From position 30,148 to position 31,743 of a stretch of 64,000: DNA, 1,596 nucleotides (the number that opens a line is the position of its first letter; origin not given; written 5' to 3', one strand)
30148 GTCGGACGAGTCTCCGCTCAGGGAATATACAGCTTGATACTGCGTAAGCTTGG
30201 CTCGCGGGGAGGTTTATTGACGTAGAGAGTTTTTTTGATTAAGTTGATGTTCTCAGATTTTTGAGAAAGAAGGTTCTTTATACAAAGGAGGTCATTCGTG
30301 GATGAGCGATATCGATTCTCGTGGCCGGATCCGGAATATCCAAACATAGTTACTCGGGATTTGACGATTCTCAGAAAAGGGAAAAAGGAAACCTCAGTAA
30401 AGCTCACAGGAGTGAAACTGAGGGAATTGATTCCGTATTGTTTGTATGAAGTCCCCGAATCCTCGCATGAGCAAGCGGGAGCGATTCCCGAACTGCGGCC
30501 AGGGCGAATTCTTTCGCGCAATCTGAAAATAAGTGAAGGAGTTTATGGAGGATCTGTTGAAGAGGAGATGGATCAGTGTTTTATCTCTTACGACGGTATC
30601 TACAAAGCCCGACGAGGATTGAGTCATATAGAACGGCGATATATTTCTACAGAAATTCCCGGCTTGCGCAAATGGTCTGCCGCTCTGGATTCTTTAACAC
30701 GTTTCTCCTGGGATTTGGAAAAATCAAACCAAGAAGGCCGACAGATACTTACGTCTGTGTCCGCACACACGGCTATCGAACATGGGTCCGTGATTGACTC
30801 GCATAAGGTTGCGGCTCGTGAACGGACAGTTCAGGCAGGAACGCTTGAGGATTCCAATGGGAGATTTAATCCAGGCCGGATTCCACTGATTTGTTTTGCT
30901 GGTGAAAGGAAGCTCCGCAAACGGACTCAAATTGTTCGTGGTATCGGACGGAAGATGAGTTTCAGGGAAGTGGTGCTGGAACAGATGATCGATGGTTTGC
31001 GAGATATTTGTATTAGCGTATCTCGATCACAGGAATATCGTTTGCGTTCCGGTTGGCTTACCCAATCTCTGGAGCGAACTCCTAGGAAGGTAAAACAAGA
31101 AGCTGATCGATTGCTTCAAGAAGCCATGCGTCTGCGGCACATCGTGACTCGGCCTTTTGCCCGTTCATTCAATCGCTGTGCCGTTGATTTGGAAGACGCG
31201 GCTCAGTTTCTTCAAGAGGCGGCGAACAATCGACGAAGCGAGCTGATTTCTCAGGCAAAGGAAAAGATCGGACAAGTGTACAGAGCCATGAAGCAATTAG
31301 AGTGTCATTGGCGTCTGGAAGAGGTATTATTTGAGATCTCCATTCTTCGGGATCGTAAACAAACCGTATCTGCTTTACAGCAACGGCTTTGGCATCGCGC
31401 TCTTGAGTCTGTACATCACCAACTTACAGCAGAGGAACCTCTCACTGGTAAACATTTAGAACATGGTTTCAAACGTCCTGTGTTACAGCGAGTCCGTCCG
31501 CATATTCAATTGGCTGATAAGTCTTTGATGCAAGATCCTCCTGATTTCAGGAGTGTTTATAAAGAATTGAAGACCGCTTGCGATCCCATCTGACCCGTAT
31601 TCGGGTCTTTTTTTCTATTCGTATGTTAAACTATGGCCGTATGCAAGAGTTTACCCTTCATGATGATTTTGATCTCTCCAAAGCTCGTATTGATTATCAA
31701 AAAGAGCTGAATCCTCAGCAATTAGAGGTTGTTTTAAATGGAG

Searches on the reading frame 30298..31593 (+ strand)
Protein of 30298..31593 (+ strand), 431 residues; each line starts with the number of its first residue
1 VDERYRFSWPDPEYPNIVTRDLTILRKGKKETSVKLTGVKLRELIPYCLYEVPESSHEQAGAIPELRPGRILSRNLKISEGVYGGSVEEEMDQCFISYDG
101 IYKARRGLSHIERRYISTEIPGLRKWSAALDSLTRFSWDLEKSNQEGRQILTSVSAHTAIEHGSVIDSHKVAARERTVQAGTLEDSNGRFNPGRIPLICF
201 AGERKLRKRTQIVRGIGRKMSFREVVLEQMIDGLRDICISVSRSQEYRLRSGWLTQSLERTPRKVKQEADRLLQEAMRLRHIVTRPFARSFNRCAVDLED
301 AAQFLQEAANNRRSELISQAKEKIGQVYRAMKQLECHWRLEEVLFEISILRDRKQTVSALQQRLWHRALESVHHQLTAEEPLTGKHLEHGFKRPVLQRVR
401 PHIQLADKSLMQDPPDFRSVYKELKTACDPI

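Call 8: search_protein_families(library=pfam, proteins=[window:30298-31593:+], max_evalue=1)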
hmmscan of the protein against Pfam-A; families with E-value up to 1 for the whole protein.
window:30298-31593:+ (431 aa): 1 family
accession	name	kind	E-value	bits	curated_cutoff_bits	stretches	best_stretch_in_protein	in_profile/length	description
PF24629.1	STATB_N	-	0.2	12.2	27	1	306-376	27-96/139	Signal transducer and activator of transcription b N-terminal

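Call 26: find_encoding_contigs(protein=window:30298-31593:+, flank=3000, max_places=10)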
Protein window:30298-31593:+ (431 aa): 1 contig read that carries it; 1 place shown.
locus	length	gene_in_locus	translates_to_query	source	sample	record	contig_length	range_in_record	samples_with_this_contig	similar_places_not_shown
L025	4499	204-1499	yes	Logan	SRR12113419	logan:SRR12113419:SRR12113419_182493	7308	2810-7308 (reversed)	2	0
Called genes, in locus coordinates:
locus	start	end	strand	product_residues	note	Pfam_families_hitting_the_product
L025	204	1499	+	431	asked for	-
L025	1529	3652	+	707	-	PF00580:UvrD-helicase, PF01443:Viral_helicase1 (faint), PF13086:AAA_11 (weak), PF13245:AAA_19, PF13604:AAA_30 (faint), PF13361:UvrD_C, PF13538:UvrD_C_2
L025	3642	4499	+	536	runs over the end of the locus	PF00226:DnaJ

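Call 85: search_protein_families(library=ncbifam, proteins=[window:30298-31593:+], max_evalue=1)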
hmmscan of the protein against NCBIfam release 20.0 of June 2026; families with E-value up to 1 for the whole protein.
window:30298-31593:+ (431 aa): 0 families

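Call 86: search_protein_families(library=phrogs, proteins=[window:30298-31593:+], max_evalue=1)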
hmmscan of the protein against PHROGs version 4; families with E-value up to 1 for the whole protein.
window:30298-31593:+ (431 aa): 0 families

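Call 87: search_protein_families(library=padloc, proteins=[window:30298-31593:+], max_evalue=1)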
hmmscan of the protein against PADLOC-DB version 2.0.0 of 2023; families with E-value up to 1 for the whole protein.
window:30298-31593:+ (431 aa): 0 families
